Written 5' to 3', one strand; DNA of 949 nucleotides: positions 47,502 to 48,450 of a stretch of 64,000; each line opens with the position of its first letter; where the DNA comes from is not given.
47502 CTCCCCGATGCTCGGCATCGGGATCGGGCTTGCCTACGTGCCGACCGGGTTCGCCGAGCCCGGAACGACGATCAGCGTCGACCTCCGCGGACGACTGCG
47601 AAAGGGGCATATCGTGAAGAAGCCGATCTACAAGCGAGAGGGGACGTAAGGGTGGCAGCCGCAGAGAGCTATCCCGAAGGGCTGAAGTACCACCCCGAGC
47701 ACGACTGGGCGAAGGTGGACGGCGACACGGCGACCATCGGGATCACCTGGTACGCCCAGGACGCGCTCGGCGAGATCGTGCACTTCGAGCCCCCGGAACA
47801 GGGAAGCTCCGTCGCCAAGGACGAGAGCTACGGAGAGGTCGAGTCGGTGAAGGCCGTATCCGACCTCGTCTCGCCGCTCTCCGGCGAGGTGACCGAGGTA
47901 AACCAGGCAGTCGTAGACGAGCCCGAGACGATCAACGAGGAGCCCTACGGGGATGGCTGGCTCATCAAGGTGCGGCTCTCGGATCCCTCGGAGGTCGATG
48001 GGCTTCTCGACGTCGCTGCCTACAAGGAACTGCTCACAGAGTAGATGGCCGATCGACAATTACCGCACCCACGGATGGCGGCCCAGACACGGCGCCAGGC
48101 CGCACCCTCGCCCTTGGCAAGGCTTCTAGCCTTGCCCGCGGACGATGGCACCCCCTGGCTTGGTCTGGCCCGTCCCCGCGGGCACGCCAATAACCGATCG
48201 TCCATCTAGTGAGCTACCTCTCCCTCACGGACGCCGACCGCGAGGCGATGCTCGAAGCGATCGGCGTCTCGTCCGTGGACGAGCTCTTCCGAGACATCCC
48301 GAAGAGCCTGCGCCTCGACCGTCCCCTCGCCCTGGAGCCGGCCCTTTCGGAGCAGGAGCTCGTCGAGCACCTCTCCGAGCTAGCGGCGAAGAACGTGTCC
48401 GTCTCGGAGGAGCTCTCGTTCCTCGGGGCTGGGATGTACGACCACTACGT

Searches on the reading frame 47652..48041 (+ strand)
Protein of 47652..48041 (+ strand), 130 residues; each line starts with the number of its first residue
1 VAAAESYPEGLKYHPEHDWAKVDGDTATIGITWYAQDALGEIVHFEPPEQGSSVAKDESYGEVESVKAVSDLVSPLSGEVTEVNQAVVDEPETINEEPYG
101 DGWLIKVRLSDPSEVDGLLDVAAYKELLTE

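Call 28: find_related_loci(query=window:47652-48041:+, collection=metagenome_contigs, flank=5000)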
Query window:47652-48041:+ (130 aa) in metagenome_contigs; peptide patterns used: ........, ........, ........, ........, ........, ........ (x = any residue, [..] = any of these).
600 stretches matched a pattern (row limit reached: there are more); 565 encode a relative of the query (tblastn E <= 1e-3); the best 80 are kept; 80 distinct loci.
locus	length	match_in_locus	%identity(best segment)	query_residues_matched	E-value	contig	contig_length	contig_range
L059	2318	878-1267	77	1-130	4e-70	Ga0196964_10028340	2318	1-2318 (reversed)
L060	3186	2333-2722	79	1-130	5e-69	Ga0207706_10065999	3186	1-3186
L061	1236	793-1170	75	3-128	5e-72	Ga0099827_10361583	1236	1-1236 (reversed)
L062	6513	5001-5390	78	1-130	2e-67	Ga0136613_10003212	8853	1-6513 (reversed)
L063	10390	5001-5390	76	1-130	2e-67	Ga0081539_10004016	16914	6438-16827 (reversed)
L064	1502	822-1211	76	1-130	2e-70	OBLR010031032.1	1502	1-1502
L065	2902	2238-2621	71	1-128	5e-68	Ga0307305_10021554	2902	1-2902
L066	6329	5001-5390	75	1-130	6e-67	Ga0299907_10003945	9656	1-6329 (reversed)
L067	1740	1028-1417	76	1-130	6e-69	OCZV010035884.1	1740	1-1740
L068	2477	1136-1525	75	1-130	3e-67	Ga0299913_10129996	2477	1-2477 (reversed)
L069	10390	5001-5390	76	1-130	1e-66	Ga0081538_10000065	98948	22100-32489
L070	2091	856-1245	72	1-130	2e-67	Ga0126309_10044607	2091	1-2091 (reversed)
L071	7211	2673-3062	73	1-130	4e-66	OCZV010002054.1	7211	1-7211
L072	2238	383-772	73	1-130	1e-66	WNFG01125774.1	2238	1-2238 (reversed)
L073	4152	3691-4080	74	1-130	3e-65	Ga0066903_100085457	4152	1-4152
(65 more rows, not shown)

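Call 31: find_homologous_proteins(query=window:47652-48041:+, max_evalue=1e-30)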
Query window:47652-48041:+ (130 aa): 7998 proteins with E <= 1e-30 among 8000 candidates; the best 120 are listed.
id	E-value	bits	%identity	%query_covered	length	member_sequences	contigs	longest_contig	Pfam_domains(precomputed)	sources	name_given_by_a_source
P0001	7.2e-79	281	100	100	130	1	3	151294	PF01597.26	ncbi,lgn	ncbi:glycine cleavage system protein GcvH [soil metagenome]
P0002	4.3e-77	275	98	100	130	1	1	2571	PF01597.26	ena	-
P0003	2.4e-76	272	97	100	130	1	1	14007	PF01597.26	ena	-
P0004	5.8e-76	271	96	100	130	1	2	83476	PF01597.26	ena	-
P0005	6.2e-76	271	96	100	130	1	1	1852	PF01597.26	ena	-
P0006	1.3e-75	270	95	100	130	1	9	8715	PF01597.26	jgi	jgi:glycine cleavage system H protein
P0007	1.8e-75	270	95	100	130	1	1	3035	PF01597.26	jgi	-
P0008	2.0e-75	269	95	100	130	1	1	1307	PF01597.26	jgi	jgi:glycine cleavage system H protein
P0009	2.7e-75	269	95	100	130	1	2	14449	PF01597.26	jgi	jgi:glycine cleavage system H protein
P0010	2.7e-75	269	95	100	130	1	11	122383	PF01597.26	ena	-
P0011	3.4e-75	269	95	100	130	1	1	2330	PF01597.26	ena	-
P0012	3.5e-75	269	95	100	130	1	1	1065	PF01597.26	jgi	jgi:glycine cleavage system H protein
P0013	4.3e-75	268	95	100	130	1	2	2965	PF01597.26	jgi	jgi:glycine cleavage system H protein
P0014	4.7e-75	268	95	100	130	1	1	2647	PF01597.26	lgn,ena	-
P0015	6.5e-75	268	95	100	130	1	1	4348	PF01597.26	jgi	jgi:glycine cleavage system H protein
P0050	7.0e-74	264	94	100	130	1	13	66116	PF01597.26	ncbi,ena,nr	ncbi:MAG TPA: glycine cleavage system protein GcvH [Gaiellaceae bacterium]|nr:glycine cleavage syste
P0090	1.7e-71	257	92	100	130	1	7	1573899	PF01597.26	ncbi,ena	-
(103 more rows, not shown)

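Call 32: find_encoding_contigs(protein=P0010, flank=6000, max_places=10)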
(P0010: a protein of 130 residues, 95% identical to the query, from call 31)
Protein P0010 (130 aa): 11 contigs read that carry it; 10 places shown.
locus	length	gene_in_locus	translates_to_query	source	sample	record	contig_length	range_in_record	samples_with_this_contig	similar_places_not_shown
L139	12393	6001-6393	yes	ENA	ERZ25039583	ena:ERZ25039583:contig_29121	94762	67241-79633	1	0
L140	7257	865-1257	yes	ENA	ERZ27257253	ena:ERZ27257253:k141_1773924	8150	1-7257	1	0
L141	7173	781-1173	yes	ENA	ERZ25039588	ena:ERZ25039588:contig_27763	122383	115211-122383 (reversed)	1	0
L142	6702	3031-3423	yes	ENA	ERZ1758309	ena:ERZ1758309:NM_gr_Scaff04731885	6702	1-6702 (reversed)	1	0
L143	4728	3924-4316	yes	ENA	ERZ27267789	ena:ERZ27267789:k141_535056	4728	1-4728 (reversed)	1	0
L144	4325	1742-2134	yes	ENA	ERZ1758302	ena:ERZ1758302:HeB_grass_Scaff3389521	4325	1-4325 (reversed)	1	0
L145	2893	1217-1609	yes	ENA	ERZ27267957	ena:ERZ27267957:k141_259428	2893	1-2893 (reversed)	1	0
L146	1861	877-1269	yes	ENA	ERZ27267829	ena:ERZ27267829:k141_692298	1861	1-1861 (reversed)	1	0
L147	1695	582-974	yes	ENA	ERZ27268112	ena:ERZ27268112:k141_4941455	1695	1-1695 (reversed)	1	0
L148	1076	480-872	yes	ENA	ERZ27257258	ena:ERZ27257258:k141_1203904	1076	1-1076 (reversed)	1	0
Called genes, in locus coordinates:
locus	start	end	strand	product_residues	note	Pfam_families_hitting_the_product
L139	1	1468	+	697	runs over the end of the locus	PF08245:Mur_ligase_M, PF02875:Mur_ligase_C, PF01565:FAD_binding_4, PF02873:MurB_C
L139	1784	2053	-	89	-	-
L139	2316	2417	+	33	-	-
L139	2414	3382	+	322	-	PF00091:Tubulin, PF12327:FtsZ_C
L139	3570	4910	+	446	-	PF01212:Beta_elim_lyase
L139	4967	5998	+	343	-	PF01571:GCV_T, PF08669:GCV_T_C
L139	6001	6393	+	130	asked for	PF01597:GCV_H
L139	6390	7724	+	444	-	PF02347:GDC-P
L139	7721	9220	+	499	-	PF02347:GDC-P, PF01212:Beta_elim_lyase (weak), PF00266:Aminotran_5 (weak), PF21478:GcvP2_C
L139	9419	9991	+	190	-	-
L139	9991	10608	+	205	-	PF02798:GST_N, PF13417:GST_N_3, PF13409:GST_N_2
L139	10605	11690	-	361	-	PF06224:AlkZ-like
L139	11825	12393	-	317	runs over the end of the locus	PF12229:PG_binding_4 (weak), PF03734:YkuD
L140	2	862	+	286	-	?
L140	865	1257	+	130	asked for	PF01597:GCV_H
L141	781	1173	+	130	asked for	PF01597:GCV_H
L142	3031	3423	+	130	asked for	PF01597:GCV_H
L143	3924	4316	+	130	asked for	PF01597:GCV_H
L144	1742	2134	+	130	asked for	PF01597:GCV_H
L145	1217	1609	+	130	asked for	PF01597:GCV_H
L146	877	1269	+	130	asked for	PF01597:GCV_H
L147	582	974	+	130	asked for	PF01597:GCV_H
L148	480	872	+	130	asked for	PF01597:GCV_H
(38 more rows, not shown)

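Call 33: find_encoding_contigs(protein=P0050, flank=6000, max_places=10)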
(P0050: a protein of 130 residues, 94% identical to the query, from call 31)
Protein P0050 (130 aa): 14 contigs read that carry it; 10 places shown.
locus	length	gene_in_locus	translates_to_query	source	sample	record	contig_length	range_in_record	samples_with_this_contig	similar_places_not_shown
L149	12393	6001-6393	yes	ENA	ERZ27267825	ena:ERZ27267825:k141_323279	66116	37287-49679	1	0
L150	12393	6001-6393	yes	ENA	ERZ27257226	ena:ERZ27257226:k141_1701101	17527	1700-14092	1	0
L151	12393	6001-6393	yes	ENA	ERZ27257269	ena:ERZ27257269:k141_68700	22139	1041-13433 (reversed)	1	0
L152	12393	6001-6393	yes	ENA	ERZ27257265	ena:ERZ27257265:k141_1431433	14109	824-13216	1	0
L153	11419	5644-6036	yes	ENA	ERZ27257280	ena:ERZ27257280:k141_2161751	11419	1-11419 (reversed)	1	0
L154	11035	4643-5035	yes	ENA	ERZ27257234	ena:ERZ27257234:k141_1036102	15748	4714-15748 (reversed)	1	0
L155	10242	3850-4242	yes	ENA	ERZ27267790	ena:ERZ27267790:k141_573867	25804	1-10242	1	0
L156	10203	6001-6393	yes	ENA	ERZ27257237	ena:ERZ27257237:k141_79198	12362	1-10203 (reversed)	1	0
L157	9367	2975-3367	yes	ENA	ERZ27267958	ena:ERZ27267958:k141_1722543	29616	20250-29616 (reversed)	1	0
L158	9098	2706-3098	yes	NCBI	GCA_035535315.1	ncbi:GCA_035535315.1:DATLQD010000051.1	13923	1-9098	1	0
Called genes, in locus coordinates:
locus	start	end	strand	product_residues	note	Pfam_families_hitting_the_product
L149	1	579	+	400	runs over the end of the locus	PF08245:Mur_ligase_M, PF02875:Mur_ligase_C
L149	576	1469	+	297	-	PF01565:FAD_binding_4, PF02873:MurB_C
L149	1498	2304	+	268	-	PF08478:POTRA_1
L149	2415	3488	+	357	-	PF00091:Tubulin, PF12327:FtsZ_C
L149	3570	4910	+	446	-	PF01212:Beta_elim_lyase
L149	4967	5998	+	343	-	PF01571:GCV_T, PF08669:GCV_T_C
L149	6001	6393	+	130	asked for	PF01597:GCV_H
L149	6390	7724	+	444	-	PF02347:GDC-P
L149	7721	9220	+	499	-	PF02347:GDC-P, PF01212:Beta_elim_lyase (weak), PF00266:Aminotran_5 (weak), PF21478:GcvP2_C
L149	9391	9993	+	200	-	PF06821:Ser_hydrolase, PF12697:Abhydrolase_6 (faint)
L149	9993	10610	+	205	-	PF02798:GST_N, PF13417:GST_N_3, PF13409:GST_N_2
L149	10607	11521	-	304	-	PF06224:AlkZ-like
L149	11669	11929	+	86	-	-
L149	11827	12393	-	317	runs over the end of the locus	PF12229:PG_binding_4, PF03734:YkuD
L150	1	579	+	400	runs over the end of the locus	PF08245:Mur_ligase_M, PF02875:Mur_ligase_C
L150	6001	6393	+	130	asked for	PF01597:GCV_H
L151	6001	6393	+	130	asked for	PF01597:GCV_H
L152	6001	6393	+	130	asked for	PF01597:GCV_H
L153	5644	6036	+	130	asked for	PF01597:GCV_H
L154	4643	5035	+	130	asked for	PF01597:GCV_H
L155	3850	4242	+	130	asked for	PF01597:GCV_H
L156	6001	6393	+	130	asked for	PF01597:GCV_H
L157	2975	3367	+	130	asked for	PF01597:GCV_H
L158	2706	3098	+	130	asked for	PF01597:GCV_H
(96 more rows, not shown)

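Call 34: find_encoding_contigs(protein=P0090, flank=6000, max_places=10)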
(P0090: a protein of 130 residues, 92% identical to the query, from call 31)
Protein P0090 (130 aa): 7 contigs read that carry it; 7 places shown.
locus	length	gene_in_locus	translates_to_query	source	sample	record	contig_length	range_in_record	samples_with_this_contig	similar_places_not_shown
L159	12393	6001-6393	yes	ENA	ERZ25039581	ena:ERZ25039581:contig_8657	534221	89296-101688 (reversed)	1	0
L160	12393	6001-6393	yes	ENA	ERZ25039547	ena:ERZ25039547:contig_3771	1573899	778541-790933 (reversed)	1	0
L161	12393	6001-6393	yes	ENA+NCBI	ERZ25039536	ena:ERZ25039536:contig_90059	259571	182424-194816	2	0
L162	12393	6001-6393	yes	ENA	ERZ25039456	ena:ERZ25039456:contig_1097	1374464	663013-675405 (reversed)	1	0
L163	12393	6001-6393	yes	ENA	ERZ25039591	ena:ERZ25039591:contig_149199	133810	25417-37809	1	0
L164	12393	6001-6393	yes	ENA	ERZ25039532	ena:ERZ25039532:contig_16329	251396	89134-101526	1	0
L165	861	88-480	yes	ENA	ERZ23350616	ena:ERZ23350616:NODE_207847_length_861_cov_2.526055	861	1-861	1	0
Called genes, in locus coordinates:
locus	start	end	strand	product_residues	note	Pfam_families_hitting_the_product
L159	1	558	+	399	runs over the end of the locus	PF08245:Mur_ligase_M (weak), PF02875:Mur_ligase_C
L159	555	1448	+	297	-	PF01565:FAD_binding_4, PF02873:MurB_C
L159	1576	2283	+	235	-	PF08478:POTRA_1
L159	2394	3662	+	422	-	PF00091:Tubulin, PF12327:FtsZ_C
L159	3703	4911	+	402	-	PF01212:Beta_elim_lyase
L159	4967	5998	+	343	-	PF01571:GCV_T, PF08669:GCV_T_C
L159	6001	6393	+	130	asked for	PF01597:GCV_H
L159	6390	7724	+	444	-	PF02347:GDC-P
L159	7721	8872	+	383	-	PF02347:GDC-P, PF01212:Beta_elim_lyase (weak), PF00266:Aminotran_5 (weak)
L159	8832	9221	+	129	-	PF21478:GcvP2_C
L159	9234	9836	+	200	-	PF06821:Ser_hydrolase, PF12697:Abhydrolase_6 (faint)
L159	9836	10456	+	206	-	PF02798:GST_N, PF13417:GST_N_3, PF13409:GST_N_2, PF00043:GST_C (weak), PF13410:GST_C_2 (weak)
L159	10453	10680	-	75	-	-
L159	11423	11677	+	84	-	-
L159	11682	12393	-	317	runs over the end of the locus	PF12229:PG_binding_4 (weak), PF03734:YkuD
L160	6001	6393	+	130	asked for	PF01597:GCV_H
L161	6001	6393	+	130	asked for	PF01597:GCV_H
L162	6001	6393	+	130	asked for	PF01597:GCV_H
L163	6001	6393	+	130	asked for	PF01597:GCV_H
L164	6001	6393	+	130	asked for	PF01597:GCV_H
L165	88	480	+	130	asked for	PF01597:GCV_H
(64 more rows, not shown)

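Call 37: find_encoding_contigs(protein=P0001, flank=10000, max_places=10)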
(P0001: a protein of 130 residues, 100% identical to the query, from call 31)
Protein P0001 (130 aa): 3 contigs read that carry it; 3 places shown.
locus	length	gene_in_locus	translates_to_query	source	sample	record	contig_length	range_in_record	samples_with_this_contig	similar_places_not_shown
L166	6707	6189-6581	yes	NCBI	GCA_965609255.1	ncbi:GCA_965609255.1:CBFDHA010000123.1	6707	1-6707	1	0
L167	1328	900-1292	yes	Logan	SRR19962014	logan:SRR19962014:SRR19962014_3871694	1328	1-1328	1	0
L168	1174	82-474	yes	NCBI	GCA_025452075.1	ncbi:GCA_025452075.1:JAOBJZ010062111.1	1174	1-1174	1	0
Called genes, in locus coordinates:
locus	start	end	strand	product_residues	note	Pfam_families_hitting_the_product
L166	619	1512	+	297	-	PF01565:FAD_binding_4, PF02873:MurB_C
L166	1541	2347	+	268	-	PF08478:POTRA_1, PF03799:FtsQ_DivIB_C (weak)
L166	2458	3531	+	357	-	PF00091:Tubulin, PF12327:FtsZ_C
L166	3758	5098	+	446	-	PF01212:Beta_elim_lyase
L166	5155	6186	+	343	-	PF01571:GCV_T, PF08669:GCV_T_C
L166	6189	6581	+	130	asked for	PF01597:GCV_H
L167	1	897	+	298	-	?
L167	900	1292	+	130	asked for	PF01597:GCV_H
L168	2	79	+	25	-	?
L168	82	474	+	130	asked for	PF01597:GCV_H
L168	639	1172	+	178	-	?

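Call 38: find_encoding_contigs(protein=P0004, flank=10000, max_places=10)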
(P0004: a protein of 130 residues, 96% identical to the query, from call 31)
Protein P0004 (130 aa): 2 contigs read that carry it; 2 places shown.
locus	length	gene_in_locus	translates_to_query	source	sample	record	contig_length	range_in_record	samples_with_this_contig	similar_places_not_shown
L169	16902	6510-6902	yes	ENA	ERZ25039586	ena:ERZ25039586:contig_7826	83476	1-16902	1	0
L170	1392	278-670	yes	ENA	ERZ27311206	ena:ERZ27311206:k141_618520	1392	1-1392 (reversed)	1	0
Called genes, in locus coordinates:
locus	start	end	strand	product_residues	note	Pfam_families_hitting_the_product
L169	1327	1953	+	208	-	PF02873:MurB_C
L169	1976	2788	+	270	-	PF08478:POTRA_1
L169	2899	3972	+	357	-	PF00091:Tubulin, PF12327:FtsZ_C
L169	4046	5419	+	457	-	PF01212:Beta_elim_lyase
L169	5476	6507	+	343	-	PF01571:GCV_T, PF08669:GCV_T_C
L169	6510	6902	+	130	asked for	PF01597:GCV_H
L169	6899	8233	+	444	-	PF02347:GDC-P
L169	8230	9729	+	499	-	PF02347:GDC-P, PF01212:Beta_elim_lyase (weak), PF00266:Aminotran_5 (weak), PF21478:GcvP2_C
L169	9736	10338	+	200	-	PF06821:Ser_hydrolase, PF12697:Abhydrolase_6 (faint)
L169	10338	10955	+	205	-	PF02798:GST_N, PF13417:GST_N_3, PF13409:GST_N_2, PF13410:GST_C_2 (faint)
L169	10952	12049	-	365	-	PF06224:AlkZ-like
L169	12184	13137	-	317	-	PF12229:PG_binding_4 (weak), PF03734:YkuD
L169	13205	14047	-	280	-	PF06724:DUF1206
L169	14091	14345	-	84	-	PF20120:DUF6510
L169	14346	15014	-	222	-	PF00970:FAD_binding_6, PF00175:NAD_binding_1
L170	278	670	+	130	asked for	PF01597:GCV_H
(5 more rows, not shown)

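Call 39: find_encoding_contigs(protein=P0003, flank=10000, max_places=10)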
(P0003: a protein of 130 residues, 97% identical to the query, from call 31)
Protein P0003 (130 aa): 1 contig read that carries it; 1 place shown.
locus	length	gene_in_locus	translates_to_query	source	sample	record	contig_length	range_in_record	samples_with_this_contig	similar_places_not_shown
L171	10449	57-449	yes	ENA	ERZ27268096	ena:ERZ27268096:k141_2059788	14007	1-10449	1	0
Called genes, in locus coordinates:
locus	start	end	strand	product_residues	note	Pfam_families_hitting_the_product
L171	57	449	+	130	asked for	PF01597:GCV_H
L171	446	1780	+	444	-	PF02347:GDC-P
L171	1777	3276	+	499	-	PF02347:GDC-P, PF01212:Beta_elim_lyase (weak), PF00266:Aminotran_5 (weak), PF21478:GcvP2_C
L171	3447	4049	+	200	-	PF06821:Ser_hydrolase, PF12697:Abhydrolase_6 (faint)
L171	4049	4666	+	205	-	PF02798:GST_N, PF13417:GST_N_3, PF13409:GST_N_2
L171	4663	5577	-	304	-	PF06224:AlkZ-like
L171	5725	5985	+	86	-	-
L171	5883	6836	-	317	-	PF12229:PG_binding_4, PF03734:YkuD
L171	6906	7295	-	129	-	PF06724:DUF1206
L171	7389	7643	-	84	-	PF20120:DUF6510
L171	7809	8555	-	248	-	PF00970:FAD_binding_6, PF00175:NAD_binding_1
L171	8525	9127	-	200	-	PF00174:Oxidored_molyb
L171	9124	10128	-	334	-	PF04055:Radical_SAM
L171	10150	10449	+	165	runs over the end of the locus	PF13302:Acetyltransf_3, PF13420:Acetyltransf_4 (weak), PF00583:Acetyltransf_1, PF13508:Acetyltransf_7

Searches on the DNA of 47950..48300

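Call 59: search_rna_families(source=window, start=47950, end=48300, threshold=evalue, max_evalue=10)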
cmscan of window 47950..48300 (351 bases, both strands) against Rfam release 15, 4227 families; matches with E-value up to 10: 1.
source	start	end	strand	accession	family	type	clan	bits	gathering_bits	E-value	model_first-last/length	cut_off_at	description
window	48094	48159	-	RF03868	mir-H2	Gene; miRNA;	-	15.4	92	8.5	1-77/77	no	mir-H2 microRNA precursor family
